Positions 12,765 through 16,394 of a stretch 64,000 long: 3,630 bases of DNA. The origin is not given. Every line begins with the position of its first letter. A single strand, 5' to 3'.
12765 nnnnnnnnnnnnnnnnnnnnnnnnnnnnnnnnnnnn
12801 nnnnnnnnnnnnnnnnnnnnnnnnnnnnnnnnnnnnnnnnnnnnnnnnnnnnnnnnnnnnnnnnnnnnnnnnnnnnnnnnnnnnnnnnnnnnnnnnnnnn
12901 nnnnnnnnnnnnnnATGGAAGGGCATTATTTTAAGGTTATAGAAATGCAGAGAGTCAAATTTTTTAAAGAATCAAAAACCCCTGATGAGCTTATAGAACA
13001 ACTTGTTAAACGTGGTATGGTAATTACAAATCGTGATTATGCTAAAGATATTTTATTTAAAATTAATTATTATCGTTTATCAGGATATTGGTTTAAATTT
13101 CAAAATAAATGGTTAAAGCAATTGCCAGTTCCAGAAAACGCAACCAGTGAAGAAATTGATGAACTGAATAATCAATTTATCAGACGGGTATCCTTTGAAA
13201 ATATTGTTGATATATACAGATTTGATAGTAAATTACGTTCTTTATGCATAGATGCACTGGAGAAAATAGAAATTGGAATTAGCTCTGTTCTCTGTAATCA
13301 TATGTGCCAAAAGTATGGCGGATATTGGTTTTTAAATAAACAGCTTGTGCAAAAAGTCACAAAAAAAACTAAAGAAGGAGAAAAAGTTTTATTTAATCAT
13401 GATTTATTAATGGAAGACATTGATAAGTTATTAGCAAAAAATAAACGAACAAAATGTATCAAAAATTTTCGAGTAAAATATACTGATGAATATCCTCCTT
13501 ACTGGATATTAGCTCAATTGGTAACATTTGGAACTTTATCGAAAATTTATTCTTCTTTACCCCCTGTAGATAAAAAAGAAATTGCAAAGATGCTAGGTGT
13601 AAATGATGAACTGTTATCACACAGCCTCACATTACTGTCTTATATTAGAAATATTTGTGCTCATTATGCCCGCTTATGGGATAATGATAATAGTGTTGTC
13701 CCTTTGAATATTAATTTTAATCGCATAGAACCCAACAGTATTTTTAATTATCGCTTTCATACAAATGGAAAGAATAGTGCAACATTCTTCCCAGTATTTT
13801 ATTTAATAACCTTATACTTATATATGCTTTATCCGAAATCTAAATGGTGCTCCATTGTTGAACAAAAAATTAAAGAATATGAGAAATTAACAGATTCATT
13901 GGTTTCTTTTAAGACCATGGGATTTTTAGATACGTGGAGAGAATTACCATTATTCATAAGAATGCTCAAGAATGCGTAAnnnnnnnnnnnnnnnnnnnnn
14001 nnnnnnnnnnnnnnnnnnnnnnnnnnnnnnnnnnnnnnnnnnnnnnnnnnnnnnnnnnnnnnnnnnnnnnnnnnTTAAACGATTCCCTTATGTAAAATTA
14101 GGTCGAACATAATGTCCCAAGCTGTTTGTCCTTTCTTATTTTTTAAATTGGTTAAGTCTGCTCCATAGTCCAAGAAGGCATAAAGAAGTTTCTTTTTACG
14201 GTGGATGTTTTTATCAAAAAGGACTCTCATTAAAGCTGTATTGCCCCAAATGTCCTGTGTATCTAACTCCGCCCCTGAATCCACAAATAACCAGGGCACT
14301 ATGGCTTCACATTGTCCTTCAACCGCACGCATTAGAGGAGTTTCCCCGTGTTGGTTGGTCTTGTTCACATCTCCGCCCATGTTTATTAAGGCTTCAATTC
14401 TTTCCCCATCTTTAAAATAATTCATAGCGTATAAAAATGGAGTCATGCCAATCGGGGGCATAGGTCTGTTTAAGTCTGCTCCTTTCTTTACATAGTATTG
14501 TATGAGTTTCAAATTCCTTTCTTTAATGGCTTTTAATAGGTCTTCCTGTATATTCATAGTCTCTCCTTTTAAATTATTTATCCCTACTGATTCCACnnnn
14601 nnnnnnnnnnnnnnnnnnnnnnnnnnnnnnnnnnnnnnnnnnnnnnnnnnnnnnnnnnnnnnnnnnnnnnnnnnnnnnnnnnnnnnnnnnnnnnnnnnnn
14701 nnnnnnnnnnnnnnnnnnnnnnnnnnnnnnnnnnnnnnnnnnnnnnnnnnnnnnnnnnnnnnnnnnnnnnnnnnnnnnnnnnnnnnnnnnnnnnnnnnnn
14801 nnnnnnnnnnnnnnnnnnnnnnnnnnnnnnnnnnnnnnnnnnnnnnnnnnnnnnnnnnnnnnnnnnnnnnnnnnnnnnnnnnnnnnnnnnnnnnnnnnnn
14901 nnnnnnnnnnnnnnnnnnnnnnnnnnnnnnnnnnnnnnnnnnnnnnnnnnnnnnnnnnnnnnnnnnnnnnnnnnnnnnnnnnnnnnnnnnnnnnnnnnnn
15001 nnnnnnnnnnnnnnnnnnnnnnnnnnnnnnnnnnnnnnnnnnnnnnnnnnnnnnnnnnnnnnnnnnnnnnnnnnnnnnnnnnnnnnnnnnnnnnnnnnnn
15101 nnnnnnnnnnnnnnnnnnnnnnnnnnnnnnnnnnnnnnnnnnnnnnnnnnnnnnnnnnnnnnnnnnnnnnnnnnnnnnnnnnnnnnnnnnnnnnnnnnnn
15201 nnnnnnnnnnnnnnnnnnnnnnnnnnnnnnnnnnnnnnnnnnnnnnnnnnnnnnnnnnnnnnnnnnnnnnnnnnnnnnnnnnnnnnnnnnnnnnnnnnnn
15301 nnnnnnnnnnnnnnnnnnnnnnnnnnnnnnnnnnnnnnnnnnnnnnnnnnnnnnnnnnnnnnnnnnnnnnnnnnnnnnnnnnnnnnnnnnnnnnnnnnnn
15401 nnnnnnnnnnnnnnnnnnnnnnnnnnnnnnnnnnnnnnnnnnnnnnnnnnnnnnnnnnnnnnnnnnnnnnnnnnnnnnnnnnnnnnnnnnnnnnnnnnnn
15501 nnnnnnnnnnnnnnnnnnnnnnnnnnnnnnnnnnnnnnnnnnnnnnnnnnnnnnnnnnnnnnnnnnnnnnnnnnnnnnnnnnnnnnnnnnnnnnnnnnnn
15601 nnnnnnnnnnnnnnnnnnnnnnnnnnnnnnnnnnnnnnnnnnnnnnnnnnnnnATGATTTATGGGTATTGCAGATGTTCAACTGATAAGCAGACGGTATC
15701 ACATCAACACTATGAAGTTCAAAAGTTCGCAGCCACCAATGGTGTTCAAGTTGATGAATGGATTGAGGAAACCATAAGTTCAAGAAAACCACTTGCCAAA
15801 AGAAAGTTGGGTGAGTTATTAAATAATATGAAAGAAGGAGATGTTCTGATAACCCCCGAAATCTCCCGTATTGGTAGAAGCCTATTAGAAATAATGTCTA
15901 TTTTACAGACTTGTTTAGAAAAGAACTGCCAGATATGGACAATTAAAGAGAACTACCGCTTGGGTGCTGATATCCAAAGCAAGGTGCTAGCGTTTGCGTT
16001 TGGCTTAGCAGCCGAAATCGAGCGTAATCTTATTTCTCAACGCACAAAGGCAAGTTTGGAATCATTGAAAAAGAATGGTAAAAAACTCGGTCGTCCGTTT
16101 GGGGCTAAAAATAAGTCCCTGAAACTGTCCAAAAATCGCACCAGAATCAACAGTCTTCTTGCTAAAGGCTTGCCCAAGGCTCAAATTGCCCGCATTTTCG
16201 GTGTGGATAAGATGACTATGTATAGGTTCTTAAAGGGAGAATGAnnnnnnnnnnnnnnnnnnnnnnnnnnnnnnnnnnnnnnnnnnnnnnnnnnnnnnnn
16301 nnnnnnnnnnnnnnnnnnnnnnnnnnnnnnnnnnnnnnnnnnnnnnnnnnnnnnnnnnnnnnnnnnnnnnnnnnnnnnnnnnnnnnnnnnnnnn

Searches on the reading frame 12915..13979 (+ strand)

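Call 59: search_protein_families(library=pfam, proteins=[window:12915-13979:+], max_evalue=0.01)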
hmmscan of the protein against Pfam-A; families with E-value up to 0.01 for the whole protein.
window:12915-13979:+ (354 aa): 1 family
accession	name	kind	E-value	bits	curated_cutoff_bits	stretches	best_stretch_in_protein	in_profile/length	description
PF07751.16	Abi_2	-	1.2e-50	172.8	25.6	1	46-256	2-184/184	Abi-like protein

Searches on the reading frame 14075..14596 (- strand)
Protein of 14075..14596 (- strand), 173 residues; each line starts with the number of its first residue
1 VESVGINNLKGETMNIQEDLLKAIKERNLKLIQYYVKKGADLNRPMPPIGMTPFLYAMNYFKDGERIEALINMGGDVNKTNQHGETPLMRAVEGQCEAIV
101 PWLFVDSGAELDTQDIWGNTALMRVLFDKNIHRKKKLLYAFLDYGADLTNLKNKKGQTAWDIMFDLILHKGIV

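Call 59: search_protein_families(library=pfam, proteins=[window:14075-14596:-], max_evalue=0.01)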
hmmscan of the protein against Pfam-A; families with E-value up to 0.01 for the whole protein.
window:14075-14596:- (173 aa): 5 families
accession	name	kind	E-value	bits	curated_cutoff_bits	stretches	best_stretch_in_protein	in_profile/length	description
PF13637.12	Ank_4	-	1.2e-14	54.5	22.7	2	20-71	1-50/50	Ankyrin repeats (many copies)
PF12796.13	Ank_2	-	1.6e-12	48.2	27.3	1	21-115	2-90/90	Ankyrin repeats (3 copies)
PF13606.12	Ank_3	-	6.2e-10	38.8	22.3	0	83-111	1-28/30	Ankyrin repeat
PF13857.12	Ank_5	-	1.3e-09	38.6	27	1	74-122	5-53/56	Ankyrin repeats (many copies)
PF00023.36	Ank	-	1.4e-09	38.1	21.1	0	83-115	1-32/33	Ankyrin repeat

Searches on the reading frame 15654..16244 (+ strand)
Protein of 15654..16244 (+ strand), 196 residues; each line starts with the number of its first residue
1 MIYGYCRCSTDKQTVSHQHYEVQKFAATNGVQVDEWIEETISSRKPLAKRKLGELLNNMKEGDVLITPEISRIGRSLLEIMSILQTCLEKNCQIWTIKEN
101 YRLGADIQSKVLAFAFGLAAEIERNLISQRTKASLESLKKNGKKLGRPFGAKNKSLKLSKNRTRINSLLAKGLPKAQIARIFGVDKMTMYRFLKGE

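Call 59: search_protein_families(library=pfam, proteins=[window:15654-16244:+], max_evalue=0.01)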
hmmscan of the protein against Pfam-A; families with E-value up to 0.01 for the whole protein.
window:15654-16244:+ (196 aa): 4 families
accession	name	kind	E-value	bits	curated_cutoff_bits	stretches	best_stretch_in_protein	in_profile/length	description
PF00239.26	Resolvase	-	8.1e-32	110.7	23.3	1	2-144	1-145/145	Resolvase, N terminal domain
PF02796.21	HTH_7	-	1.7e-05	25.3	23.8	1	163-194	12-43/45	Helix-turn-helix domain of resolvase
PF13936.12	HTH_38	-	0.00017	21.7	27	1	160-194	8-42/44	Helix-turn-helix domain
PF13384.12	HTH_23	-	0.0053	17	24.6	0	168-194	13-39/50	Homeodomain-like domain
